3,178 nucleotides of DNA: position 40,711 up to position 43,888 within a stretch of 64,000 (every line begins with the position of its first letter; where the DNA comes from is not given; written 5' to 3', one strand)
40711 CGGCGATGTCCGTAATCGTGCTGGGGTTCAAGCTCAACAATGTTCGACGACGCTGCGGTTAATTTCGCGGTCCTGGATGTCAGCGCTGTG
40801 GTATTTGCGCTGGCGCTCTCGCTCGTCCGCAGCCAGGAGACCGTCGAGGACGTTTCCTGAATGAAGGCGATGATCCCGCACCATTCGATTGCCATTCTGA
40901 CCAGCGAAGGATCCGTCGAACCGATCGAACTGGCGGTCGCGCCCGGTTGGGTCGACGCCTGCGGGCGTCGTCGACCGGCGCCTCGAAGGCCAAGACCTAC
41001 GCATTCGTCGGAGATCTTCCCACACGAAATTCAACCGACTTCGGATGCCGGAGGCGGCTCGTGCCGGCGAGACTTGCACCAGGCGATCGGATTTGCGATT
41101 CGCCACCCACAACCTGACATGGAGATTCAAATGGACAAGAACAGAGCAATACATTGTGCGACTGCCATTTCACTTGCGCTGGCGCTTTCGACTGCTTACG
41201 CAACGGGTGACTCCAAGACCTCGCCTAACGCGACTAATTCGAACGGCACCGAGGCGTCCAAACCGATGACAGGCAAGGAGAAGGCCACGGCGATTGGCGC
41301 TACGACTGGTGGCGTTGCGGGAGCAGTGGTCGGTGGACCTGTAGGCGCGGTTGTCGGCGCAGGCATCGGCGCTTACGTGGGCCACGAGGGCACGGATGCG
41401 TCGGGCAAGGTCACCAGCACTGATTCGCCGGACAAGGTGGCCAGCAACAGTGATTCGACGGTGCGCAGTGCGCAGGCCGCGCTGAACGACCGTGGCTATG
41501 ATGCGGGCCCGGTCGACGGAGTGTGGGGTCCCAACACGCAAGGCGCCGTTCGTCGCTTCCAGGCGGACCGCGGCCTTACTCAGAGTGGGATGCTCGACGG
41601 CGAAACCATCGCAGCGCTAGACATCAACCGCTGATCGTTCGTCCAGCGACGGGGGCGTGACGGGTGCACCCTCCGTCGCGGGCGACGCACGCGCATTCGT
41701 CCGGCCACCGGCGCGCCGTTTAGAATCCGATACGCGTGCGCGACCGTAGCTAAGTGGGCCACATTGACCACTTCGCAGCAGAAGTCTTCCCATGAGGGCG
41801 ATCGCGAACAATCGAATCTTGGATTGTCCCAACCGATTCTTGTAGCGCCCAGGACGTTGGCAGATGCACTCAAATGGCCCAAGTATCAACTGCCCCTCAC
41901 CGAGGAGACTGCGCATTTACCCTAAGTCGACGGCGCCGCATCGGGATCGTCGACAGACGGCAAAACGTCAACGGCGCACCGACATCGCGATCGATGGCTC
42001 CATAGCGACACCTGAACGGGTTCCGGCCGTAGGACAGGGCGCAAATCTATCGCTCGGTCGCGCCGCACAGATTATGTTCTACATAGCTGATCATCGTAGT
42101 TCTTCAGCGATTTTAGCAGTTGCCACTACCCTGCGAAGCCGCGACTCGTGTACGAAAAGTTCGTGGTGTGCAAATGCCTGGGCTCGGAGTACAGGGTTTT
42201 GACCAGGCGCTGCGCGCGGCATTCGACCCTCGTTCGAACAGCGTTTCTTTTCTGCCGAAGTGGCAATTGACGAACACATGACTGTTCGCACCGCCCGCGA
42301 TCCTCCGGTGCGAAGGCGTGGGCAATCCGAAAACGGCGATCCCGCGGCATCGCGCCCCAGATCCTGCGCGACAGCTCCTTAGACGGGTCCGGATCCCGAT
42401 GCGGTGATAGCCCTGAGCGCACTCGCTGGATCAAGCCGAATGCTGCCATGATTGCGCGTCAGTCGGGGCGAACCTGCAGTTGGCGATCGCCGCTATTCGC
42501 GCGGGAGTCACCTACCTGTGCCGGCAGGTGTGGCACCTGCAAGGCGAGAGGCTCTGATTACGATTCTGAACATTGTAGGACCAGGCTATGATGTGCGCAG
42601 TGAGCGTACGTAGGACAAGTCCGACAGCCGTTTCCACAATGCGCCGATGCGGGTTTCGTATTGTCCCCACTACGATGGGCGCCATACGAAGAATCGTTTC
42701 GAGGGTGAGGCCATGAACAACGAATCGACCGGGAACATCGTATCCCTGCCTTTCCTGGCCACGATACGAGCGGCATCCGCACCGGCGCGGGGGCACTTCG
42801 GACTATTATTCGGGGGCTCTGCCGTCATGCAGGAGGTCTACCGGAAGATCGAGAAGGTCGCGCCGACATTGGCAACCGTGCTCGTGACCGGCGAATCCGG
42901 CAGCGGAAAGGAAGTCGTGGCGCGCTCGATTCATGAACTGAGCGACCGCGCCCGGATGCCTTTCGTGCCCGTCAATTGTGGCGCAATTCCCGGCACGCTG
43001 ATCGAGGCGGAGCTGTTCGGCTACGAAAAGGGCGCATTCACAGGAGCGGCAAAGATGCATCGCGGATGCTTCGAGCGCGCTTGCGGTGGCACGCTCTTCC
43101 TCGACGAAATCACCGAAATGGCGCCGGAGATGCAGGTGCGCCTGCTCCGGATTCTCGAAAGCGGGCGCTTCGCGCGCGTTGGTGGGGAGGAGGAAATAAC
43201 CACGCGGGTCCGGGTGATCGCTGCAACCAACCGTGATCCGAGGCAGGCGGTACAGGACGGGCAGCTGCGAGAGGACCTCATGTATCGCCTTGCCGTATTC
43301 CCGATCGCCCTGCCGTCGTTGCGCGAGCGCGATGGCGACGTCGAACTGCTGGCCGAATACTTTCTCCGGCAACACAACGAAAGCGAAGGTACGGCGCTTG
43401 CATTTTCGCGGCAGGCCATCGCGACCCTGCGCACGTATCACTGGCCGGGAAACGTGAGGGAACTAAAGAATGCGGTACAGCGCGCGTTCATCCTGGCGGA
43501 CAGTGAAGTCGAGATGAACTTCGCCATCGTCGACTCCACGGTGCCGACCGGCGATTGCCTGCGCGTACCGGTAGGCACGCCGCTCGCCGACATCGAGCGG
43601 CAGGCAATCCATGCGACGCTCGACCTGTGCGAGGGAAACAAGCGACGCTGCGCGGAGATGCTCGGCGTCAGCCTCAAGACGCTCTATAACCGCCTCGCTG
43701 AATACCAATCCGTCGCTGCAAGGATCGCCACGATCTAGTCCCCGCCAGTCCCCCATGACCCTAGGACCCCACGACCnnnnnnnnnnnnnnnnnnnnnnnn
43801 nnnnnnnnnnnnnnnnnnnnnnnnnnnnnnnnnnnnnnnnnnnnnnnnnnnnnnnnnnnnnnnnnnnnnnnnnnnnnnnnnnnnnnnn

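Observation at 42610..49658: Candidate two-tier general-stress cascade: CHASE3 kinase, NarL-type regulator, then a sensorless sigma54 activator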

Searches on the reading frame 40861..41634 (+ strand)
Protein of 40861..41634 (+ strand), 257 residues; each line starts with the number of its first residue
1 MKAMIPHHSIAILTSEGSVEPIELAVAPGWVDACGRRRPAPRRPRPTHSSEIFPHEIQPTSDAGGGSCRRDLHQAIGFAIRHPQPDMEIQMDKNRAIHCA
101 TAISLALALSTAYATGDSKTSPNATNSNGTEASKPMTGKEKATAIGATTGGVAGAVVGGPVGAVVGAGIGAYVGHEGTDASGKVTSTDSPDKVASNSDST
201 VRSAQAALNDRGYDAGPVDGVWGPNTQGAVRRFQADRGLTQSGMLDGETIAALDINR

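Call 3: search_protein_families(library=pfam, proteins=[window:40861-41634:+], max_evalue=0.01)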
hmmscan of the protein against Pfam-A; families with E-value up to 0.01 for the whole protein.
window:40861-41634:+ (257 aa): 6 families
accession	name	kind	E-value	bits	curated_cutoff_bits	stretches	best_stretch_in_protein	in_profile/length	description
PF01471.23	PG_binding_1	-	8.9e-17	61.5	23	1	198-253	2-57/57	Putative peptidoglycan binding domain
PF13441.11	Gly-zipper_YMGG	-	2.5e-05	24.3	28.9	1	140-174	4-39/45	YMGG-like Gly-zipper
PF04306.18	DUF456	-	0.00037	21.2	29.4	1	137-174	57-94/139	Protein of unknown function (DUF456)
PF05433.20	Rick_17kDa_Anti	-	0.0016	18.7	24.2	1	143-176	3-41/43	Glycine zipper 2TM domain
PF13488.11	Gly-zipper_Omp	-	0.0031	17.8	25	1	143-174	3-35/46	Glycine zipper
PF13436.11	Gly-zipper_OmpA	-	0.0074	16.5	27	0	143-174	4-40/44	Glycine-zipper domain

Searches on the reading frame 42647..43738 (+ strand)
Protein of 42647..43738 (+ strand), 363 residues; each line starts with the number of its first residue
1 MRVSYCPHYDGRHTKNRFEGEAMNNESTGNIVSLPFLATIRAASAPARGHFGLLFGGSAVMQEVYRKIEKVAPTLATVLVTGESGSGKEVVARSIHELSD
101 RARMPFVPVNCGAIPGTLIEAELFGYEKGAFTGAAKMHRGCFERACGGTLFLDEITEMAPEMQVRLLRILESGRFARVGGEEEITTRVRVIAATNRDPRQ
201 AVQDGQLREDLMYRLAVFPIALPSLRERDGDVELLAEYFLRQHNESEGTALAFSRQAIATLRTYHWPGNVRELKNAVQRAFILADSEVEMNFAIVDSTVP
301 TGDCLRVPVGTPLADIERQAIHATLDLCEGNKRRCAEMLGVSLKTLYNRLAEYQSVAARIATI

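Call 3: search_protein_families(library=pfam, proteins=[window:42647-43738:+], max_evalue=0.01)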
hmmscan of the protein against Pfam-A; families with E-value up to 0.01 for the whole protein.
window:42647-43738:+ (363 aa): 10 families
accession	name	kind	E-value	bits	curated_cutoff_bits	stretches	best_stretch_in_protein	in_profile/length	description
PF00158.32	Sigma54_activat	-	1.3e-67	227.1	20.2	1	55-220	2-167/168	Sigma-54 interaction domain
PF25601.1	AAA_lid_14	-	6.4e-21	74.4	27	1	226-288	1-64/87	AAA+ ATPase lid domain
PF14532.12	Sigma54_activ_2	-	1.1e-20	74.7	25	1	55-225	1-138/138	Sigma-54 interaction domain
PF02954.25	HTH_8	-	1.8e-12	47.2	22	1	313-353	2-42/42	Bacterial regulatory protein, Fis family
PF07728.20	AAA_5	-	3.2e-10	40.6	22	1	78-201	2-129/139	AAA domain (dynein-related subfamily)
PF01078.27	Mg_chelatase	-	6.3e-06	26.2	20.3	1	133-202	93-164/207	Magnesium chelatase, subunit ChlI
PF07724.20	AAA_2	-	1.8e-05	25.3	27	1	76-201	4-130/166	AAA domain (Cdc48 subfamily)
PF00004.35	AAA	-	0.00029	21.7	21.2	1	78-198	1-111/131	ATPase family associated with various cellular activities (AAA)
PF13191.12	AAA_16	-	0.0024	18.8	32.6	1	72-114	23-63/167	AAA ATPase domain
PF18024.7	HTH_50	-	0.0038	17.3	27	1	313-354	8-48/50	Helix-turn-helix domain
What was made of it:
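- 42713..43738 (+): Sigma-54 enhancer-binding protein, 341 aa, AAA+ (GAFTGA) plus HTH_8, with no sensory domain. Pfam (call 3).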

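Call 12: find_homologous_proteins(query=window:42713-43738:+, max_evalue=1e-20)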
Query window:42713-43738:+ (341 aa): 8000 proteins with E <= 1e-20 among 8000 candidates; the best 120 are listed.
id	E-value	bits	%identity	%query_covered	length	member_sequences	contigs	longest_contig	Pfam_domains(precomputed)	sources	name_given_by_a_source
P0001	3.1e-221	751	100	100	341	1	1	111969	PF00158.33,PF07724.21,PF25601.2,PF02954.26,PF14532.13,PF07728.21,PF01078.28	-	-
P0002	8.5e-208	707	94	100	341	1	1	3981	PF00158.33,PF07724.21,PF25601.2,PF02954.26,PF14532.13,PF07728.21,PF01078.28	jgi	jgi:two-component system response regulator AtoC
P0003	1.8e-182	624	82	100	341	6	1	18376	PF00158.33,PF07724.21,PF25601.2,PF02954.26,PF14532.13,PF07728.21,PF01078.28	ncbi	ncbi:MAG: sigma-54 dependent transcriptional regulator [Betaproteobacteria bacterium]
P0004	1.8e-175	601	81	99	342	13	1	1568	PF00158.33,PF25601.2,PF02954.26,PF14532.13,PF07728.21,PF01078.28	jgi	-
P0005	3.6e-175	600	80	100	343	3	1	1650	PF00158.33,PF25601.2,PF02954.26,PF00004.36,PF14532.13,PF07728.21,PF01078.28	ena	-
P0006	1.3e-173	595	79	100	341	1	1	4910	PF00158.33,PF25601.2,PF02954.26,PF00004.36,PF14532.13,PF07728.21,PF01078.28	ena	-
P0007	1.2e-172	592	78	100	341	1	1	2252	PF00158.33,PF25601.2,PF02954.26,PF14532.13,PF07728.21,PF01078.28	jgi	-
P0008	2.1e-171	587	78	100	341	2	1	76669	PF00158.33,PF25601.2,PF02954.26,PF18024.8,PF14532.13,PF07728.21,PF01078.28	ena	-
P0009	2.3e-171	587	78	100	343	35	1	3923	PF00158.33,PF25601.2,PF02954.26,PF14532.13,PF07728.21,PF01078.28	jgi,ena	-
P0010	2.7e-171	587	77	100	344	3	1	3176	PF00158.33,PF25601.2,PF02954.26,PF14532.13,PF07728.21,PF01078.28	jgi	jgi:DNA-binding NtrC family response regulator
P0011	3.1e-171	587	78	99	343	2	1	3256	PF00158.33,PF07724.21,PF25601.2,PF02954.26,PF14532.13,PF07728.21,PF01078.28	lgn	-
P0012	1.1e-170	585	78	100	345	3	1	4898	PF00158.33,PF25601.2,PF02954.26,PF14532.13,PF07728.21,PF01078.28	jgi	-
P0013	2.1e-170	584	78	100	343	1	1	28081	PF00158.33,PF25601.2,PF02954.26,PF14532.13,PF07728.21,PF01078.28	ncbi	-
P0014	2.4e-170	584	76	100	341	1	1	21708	PF00158.33,PF25601.2,PF02954.26,PF14532.13,PF07728.21,PF01078.28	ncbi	-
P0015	3.1e-170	584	77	100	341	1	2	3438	PF00158.33,PF25601.2,PF02954.26,PF14532.13,PF07728.21,PF01078.28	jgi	jgi:DNA-binding NtrC family response regulator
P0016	4.7e-170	583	77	100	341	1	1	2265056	PF00158.33,PF25601.2,PF02954.26,PF14532.13,PF07728.21,PF01078.28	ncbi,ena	-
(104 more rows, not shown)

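Call 14: find_related_loci(query=A1, collection=genome_contigs, flank=10000)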
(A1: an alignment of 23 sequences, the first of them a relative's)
Query A1 (341 aa) in genome_contigs; peptide patterns used: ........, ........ (x = any residue, [..] = any of these).
600 stretches matched a pattern (row limit reached: there are more); 591 encode a relative of the query (tblastn E <= 1e-3); the best 80 are kept; 80 distinct loci.
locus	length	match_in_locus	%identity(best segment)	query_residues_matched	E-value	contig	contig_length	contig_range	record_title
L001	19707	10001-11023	78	1-341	1e-172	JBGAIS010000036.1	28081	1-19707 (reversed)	MAG: Casimicrobiaceae bacterium isolate MAG_MBR_H125.84 MBRH125-84_opera_contig_4178, whole genome shotgun sequence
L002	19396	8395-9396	70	8-341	3e-154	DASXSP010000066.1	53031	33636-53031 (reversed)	MAG TPA_asm: Casimicrobiaceae bacterium isolate SMAG_U4669 k141_2230614, whole genome shotgun sequence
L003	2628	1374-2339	68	12-333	3e-155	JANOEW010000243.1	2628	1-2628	MAG: Amaricoccus sp. isolate SOY_65_metabat_135_sub SOY_65_k141_2982960, whole genome shotgun sequence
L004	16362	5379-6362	66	8-335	7e-139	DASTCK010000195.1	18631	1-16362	MAG TPA_asm: Casimicrobiaceae bacterium isolate SMAG_U791 k141_1158409, whole genome shotgun sequence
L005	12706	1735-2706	65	5-328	5e-138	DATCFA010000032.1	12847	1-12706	MAG TPA_asm: Casimicrobiaceae bacterium isolate SMAG_U7768 k141_27575, whole genome shotgun sequence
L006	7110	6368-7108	76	8-255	2e-125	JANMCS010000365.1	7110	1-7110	MAG: Betaproteobacteria bacterium isolate OTE_1_concoct_296_sub OTE_1_k141_1960880, whole genome shotgun sequence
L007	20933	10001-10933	61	28-332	1e-117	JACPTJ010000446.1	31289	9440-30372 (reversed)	MAG: Betaproteobacteria bacterium isolate NC_groundwater_729_Ag_S-0.65um_62_13 S37_SO-6_scaffold_759648, whole genome sh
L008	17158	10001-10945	58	29-336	1e-113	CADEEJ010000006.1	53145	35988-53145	MAG: uncultured Steroidobacter sp. isolate Steroidobacter sp. RBC007 genome assembly, contig: MAG007_6, whole genome sho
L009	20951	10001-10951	58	27-336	3e-113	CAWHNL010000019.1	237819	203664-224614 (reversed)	MAG: uncultured Gammaproteobacteria bacterium isolate MFD04850.bin.2.287 genome assembly, contig: contig_52509, whole ge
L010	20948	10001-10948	56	32-335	5e-111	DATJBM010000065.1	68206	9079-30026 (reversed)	MAG TPA_asm: Casimicrobiaceae bacterium isolate SMAG_U15354 k141_5890690, whole genome shotgun sequence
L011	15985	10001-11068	52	8-332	4e-110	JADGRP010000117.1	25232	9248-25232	MAG: Burkholderiales bacterium isolate Chersky_114 k127_3572832, whole genome shotgun sequence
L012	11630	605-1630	56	8-331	1e-109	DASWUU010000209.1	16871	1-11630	MAG TPA_asm: Steroidobacteraceae bacterium isolate SMAG_U3611 k141_289615, whole genome shotgun sequence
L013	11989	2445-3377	56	32-331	2e-109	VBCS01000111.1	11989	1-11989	MAG: Betaproteobacteria bacterium isolate BP_23 14_0903_13_30cm_scaffold_961217, whole genome shotgun sequence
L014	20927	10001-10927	58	29-331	5e-109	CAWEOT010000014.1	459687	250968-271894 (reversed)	MAG: uncultured Gammaproteobacteria bacterium isolate MFD02242.bin.1.123 genome assembly, contig: contig_41633, whole ge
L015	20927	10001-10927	60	30-331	5e-109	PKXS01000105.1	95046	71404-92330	MAG: Gammaproteobacteria bacterium isolate palsa_1208 73.20120500_P24.22_contig_1083, whole genome shotgun sequence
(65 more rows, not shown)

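Call 43: search_solved_structures(query=window:42713-43738:+, max_evalue=1e-30)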
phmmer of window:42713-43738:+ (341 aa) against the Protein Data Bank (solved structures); distinct sequences matched with E-value up to 1e-30: 35.
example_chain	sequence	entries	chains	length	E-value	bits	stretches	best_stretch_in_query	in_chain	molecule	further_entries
4l4u_A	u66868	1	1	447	1.7e-75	257.5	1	36-331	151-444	Transcriptional regulator (NtrC family)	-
1ojl_A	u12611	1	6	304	2.7e-75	256.8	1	32-329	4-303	TRANSCRIPTIONAL REGULATORY PROTEIN ZRAR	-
9qq6_C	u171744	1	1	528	1.1e-73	251.5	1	27-322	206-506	Nif-specific regulatory protein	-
1ny6_A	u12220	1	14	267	7.6e-71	242.2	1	36-264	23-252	transcriptional regulator (NtrC family)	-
4ly6_A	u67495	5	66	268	7.7e-71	242.2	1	36-264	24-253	Transcriptional regulator (NtrC family)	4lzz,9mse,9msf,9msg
26jl_A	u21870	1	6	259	1.7e-70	241.1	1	32-269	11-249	Flagellar regulatory protein A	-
1ny5_A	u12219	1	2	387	2.2e-70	240.7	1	36-264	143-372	transcriptional regulator (NtrC family)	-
3m0e_A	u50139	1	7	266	5.1e-70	239.5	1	36-264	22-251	Transcriptional regulator (NtrC family)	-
6jdi_A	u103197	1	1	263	9.7e-69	235.3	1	27-261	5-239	Nitrogen assimilation regulatory protein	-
7ejw_C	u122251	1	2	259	4.6e-68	233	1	27-261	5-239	Transcriptional regulator FleQ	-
6j7e_A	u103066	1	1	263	4.9e-68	233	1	27-261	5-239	Nitrogen assimilation regulatory protein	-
8p53_C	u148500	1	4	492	6.3e-68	232.6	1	29-261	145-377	Transcriptional regulator FleQ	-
5exp_A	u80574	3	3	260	6.8e-68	232.5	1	29-261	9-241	Transcriptional regulator FleQ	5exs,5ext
5exx_A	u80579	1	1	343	7.1e-68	232.4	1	29-261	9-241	Transcriptional regulator FleQ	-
6jdl_A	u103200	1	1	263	1.3e-67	231.6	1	27-261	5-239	Nitrogen assimilation regulatory protein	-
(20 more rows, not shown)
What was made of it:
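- On Bacterial enhancer-binding proteins (NtrC-family sigma-54 activators): The closest PDB matches are the NtrC1, ZraR and NifA cores (call 43).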

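Call 45: search_protein_families(library=ncbifam, proteins=[window:42713-43738:+], max_evalue=0.001)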
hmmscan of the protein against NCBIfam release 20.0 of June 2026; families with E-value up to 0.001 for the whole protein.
window:42713-43738:+ (341 aa): 31 families (the best 25 are shown)
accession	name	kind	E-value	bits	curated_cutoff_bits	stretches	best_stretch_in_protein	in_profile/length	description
TIGR01817.1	nifA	equivalog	2.8e-96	323.4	528.85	1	31-269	197-435/534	nif-specific transcriptional activator NifA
TIGR02915.1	PEP_resp_reg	equivalog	7.7e-95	318.3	502.6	1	32-332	141-443/445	PEP-CTERM-box response regulator transcription factor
NF041552.1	TF_PrdR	equivalog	2e-92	310.4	795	1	26-332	263-577/577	sigma-54 dependent transcriptional regulator PrdR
TIGR01818.1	ntrC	equivalog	2.5e-91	306.8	558.6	1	32-274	136-378/463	nitrogen regulation protein NR(I)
NF050807.1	TransRegFlbDCaul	equivalog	5.3e-91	305.7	750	1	36-338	124-445/454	sigma-54-dependent transcriptional regulator FlbD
NF038308.1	RNA_repair_RtcR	equivalog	1.1e-89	301.7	650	1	35-266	185-426/530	RNA repair transcriptional activator RtcR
NF008469.0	PRK11361.1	equivalog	3e-87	293.2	714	1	33-332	146-455/461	acetoacetate metabolism transcriptional regulator AtoC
NF003451.0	PRK05022.1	equivalog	3.8e-86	289.8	476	1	32-274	192-435/512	nitric oxide reductase transcriptional regulator NorR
NF041946.1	LuxO_transreg_Vib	equivalog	3e-85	286.7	800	2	32-266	135-371/463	quorum-sensing sigma-54 dependent transcriptional regulator LuxO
TIGR02974.1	phageshock_pspF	equivalog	1.3e-82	277.8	443.55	1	33-265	2-236/336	phage shock protein operon transcriptional activator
NF007689.0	PRK10365.1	equivalog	1.6e-82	277.7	760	1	24-329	134-440/441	sigma-54-dependent response regulator transcription factor ZraR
TIGR02329.1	propionate_PrpR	equivalog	2.4e-82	277.2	499.2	1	23-329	205-525/526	propionate catabolism operon regulatory protein PrpR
NF011953.0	PRK15424.1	equivalog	2.8e-80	270.4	703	1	24-330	213-533/538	propionate catabolism operon regulatory protein PrpR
NF041906.1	V4R_TF_MobR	exception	7.5e-76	255.7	999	1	34-329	236-542/544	phenol degradation transcriptional regulator MobR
NF051870.1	NAssimRespRegNtrX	equivalog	5.6e-72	243.1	600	1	32-269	141-375/452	nitrogen assimilation response regulator NtrX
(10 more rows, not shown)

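Call 57: find_encoding_contigs(protein=P0016, flank=10000, max_places=2)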
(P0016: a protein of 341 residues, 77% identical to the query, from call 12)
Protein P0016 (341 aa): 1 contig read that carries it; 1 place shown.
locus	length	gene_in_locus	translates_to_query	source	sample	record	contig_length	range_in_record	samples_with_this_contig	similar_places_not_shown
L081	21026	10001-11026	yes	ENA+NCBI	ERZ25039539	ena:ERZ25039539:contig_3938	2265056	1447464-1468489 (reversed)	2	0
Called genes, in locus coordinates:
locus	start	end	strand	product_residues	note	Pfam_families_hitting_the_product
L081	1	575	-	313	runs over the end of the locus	PF00701:DHDPS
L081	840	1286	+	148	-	PF02635:DsrE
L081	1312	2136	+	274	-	PF00892:EamA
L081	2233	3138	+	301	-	PF00892:EamA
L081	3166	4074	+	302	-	PF02826:2-Hacid_dh_C (weak), PF03446:NAD_binding_2, PF03807:F420_oxidored, PF14833:NAD_binding_11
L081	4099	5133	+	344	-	PF01370:Epimerase (faint)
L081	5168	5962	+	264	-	PF00459:Inositol_P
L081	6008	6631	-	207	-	PF00081:Sod_Fe_N, PF02777:Sod_Fe_C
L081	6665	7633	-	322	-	PF18885:DUF5648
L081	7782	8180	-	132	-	PF04940:BLUF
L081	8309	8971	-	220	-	PF00440:TetR_N, PF17939:TetR_C_30 (weak)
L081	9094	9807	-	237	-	PF13493:DUF4118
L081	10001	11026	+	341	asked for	PF00158:Sigma54_activat, PF01078:Mg_chelatase (faint), PF14532:Sigma54_activ_2, PF07728:AAA_5, PF25601:AAA_lid_14, PF02954:HTH_8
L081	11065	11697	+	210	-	PF00072:Response_reg, PF00196:GerE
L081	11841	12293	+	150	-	PF00072:Response_reg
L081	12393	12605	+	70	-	PF08085:Entericidin (weak)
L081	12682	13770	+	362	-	PF01594:AI-2E_transport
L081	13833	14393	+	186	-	-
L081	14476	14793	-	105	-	-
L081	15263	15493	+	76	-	PF05532:CsbD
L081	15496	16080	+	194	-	-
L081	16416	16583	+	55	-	PF07043:DUF1328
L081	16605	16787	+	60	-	-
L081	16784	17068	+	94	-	-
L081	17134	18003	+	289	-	PF21295:Bact_transglu_N_2, PF01841:Transglut_core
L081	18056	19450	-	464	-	PF05227:CHASE3, PF07730:HisKA_3, PF13581:HATPase_c_2 (faint), PF02518:HATPase_c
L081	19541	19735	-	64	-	-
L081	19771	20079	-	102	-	-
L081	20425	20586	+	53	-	-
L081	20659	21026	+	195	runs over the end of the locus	PF05974:DUF892 (faint), PF00210:Ferritin, PF02915:Rubrerythrin (weak)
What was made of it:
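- Checked: The gene starts fit the homologues: EBPs of 341 aa (call 12) and a REC of 150 aa in L081 (call 57).
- The same order is seen with Pfam-called genes in L081 (call 57).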
